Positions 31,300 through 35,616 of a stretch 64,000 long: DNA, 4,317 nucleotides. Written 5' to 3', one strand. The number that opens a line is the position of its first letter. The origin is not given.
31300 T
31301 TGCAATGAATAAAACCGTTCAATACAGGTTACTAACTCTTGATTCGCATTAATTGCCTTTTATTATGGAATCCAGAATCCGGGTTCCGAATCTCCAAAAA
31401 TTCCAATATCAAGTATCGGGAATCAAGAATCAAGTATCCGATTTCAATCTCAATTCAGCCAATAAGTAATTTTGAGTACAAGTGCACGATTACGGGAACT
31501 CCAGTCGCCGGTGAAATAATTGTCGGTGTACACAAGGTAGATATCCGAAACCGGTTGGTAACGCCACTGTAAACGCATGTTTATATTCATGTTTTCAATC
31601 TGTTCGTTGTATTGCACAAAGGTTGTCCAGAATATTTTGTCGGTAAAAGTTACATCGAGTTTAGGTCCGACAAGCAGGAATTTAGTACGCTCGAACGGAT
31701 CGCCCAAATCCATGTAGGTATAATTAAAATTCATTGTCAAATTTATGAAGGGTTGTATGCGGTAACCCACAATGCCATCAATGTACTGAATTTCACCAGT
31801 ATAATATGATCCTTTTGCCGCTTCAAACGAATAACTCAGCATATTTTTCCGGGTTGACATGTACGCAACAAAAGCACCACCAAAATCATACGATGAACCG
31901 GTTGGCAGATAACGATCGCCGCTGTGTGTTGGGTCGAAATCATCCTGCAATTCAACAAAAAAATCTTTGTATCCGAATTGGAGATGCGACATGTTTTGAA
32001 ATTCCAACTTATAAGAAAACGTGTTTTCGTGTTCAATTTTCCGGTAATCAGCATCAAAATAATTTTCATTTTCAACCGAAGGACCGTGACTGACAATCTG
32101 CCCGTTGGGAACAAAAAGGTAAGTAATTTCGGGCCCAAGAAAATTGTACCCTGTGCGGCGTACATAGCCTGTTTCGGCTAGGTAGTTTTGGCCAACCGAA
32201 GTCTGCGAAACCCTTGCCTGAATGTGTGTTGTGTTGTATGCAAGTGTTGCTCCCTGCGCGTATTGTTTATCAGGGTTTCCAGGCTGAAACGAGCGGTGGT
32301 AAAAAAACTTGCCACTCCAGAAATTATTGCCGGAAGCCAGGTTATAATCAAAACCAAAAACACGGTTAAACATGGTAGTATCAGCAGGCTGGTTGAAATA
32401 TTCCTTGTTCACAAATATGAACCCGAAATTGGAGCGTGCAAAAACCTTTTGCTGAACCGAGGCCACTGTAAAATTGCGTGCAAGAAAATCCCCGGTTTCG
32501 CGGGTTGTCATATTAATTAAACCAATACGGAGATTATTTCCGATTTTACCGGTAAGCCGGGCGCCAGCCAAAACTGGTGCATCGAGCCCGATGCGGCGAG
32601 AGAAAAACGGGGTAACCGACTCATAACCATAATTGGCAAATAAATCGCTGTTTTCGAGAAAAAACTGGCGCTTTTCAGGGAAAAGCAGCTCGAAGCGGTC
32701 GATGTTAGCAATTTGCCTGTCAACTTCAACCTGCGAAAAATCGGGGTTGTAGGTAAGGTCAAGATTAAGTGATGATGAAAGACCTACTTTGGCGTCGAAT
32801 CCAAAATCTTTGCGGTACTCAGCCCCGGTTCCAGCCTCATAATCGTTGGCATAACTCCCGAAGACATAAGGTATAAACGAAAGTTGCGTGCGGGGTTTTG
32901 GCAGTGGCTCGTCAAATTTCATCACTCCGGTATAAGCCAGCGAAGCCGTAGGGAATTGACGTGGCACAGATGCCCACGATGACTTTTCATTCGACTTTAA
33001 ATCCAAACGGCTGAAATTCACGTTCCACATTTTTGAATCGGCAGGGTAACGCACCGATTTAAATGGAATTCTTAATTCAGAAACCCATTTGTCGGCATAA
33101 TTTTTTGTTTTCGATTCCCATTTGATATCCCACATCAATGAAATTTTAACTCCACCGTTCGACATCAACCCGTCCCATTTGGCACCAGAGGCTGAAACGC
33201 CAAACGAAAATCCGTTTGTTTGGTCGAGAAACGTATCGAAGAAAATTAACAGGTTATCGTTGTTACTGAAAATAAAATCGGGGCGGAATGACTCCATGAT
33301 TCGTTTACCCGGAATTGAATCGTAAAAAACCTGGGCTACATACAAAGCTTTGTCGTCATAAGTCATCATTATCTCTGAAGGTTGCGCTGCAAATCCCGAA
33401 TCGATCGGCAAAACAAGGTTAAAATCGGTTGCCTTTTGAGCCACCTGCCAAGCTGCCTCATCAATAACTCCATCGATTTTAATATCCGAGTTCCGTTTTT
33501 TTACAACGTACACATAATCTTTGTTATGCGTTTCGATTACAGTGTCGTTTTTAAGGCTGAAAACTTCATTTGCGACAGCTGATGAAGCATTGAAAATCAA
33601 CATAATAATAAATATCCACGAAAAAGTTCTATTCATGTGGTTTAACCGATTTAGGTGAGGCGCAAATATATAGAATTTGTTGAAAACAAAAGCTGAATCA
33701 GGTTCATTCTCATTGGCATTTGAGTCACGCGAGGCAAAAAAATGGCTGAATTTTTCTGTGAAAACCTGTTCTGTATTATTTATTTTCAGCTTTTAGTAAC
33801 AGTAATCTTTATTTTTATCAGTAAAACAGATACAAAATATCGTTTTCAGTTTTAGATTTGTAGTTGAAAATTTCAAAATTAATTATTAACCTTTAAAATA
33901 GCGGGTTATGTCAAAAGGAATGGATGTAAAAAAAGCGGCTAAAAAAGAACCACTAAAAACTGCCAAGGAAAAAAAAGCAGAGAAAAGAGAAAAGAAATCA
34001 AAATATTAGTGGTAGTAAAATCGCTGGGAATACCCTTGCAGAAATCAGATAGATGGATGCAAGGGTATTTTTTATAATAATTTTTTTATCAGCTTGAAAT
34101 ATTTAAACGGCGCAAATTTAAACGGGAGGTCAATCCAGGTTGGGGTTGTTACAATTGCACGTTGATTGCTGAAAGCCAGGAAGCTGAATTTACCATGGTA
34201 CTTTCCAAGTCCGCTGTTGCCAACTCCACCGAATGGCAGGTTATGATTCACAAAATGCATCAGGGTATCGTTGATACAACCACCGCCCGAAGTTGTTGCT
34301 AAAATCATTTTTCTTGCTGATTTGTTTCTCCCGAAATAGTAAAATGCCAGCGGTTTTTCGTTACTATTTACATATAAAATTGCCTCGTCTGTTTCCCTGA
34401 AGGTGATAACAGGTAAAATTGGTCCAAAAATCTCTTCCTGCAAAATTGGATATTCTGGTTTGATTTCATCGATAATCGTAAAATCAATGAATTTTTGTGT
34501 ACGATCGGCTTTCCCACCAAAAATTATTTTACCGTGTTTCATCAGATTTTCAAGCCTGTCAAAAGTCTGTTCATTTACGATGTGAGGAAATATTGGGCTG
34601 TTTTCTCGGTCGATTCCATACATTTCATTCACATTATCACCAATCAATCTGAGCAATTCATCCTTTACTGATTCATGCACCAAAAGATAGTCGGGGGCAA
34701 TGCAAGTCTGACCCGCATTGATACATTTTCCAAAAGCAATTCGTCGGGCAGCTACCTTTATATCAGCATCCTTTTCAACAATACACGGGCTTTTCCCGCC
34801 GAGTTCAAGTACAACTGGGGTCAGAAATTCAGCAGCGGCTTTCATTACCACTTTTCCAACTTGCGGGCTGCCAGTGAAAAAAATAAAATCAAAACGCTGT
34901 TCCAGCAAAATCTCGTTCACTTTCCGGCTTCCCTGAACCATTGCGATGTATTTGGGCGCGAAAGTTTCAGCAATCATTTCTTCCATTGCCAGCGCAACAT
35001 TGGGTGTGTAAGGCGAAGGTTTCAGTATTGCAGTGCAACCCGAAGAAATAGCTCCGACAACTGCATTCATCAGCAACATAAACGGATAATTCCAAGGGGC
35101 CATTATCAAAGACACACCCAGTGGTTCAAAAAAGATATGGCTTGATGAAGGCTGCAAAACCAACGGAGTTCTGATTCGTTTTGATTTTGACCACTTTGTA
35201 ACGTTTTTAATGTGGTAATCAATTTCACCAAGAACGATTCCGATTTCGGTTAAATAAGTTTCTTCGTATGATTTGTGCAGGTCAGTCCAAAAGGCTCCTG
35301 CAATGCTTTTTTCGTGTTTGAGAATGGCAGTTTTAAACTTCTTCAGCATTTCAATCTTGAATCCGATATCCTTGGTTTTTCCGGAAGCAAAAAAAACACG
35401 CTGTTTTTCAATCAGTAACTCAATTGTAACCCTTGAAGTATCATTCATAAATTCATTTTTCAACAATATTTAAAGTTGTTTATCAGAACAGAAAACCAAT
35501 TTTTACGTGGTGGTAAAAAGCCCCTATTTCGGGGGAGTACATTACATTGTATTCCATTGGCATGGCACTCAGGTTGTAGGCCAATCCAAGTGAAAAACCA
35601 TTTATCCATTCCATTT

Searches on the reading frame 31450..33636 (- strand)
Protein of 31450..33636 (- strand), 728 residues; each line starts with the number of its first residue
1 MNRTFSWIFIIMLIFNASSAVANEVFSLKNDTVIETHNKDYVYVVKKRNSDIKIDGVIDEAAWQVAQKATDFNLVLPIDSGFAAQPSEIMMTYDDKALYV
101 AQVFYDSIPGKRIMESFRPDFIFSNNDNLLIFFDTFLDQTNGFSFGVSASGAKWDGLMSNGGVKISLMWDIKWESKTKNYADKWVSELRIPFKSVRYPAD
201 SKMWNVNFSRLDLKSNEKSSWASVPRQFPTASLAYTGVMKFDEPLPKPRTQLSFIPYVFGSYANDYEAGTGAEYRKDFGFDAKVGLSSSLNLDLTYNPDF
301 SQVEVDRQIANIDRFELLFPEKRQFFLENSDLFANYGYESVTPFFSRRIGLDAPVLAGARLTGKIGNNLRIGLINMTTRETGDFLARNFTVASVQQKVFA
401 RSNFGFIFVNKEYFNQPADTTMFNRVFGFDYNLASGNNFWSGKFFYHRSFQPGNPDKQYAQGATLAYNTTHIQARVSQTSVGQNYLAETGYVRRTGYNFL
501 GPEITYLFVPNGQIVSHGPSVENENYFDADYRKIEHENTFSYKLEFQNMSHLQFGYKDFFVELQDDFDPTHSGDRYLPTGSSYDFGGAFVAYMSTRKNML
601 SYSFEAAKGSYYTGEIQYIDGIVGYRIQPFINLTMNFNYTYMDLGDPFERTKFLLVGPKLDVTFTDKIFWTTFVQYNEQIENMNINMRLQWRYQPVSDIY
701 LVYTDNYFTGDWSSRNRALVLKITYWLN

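Call 59: search_protein_families(library=pfam, proteins=[window:31450-33636:-], max_evalue=0.00001)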
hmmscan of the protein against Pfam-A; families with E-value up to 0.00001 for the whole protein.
window:31450-33636:- (728 aa): 1 family
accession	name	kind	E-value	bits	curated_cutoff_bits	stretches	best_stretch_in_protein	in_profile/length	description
PF19313.5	DUF5916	-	3.1e-20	72.9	22.6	1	248-351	1-96/572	Domain of unknown function (DUF5916)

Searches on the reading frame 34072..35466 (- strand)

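Call 59: search_protein_families(library=pfam, proteins=[window:34072-35466:-], max_evalue=0.00001)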
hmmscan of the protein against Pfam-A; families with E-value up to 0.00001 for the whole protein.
window:34072-35466:- (464 aa): 1 family
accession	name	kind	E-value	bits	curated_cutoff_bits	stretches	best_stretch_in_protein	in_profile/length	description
PF00171.27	Aldedh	-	4.8e-83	279.7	23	1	33-437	49-460/461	Aldehyde dehydrogenase family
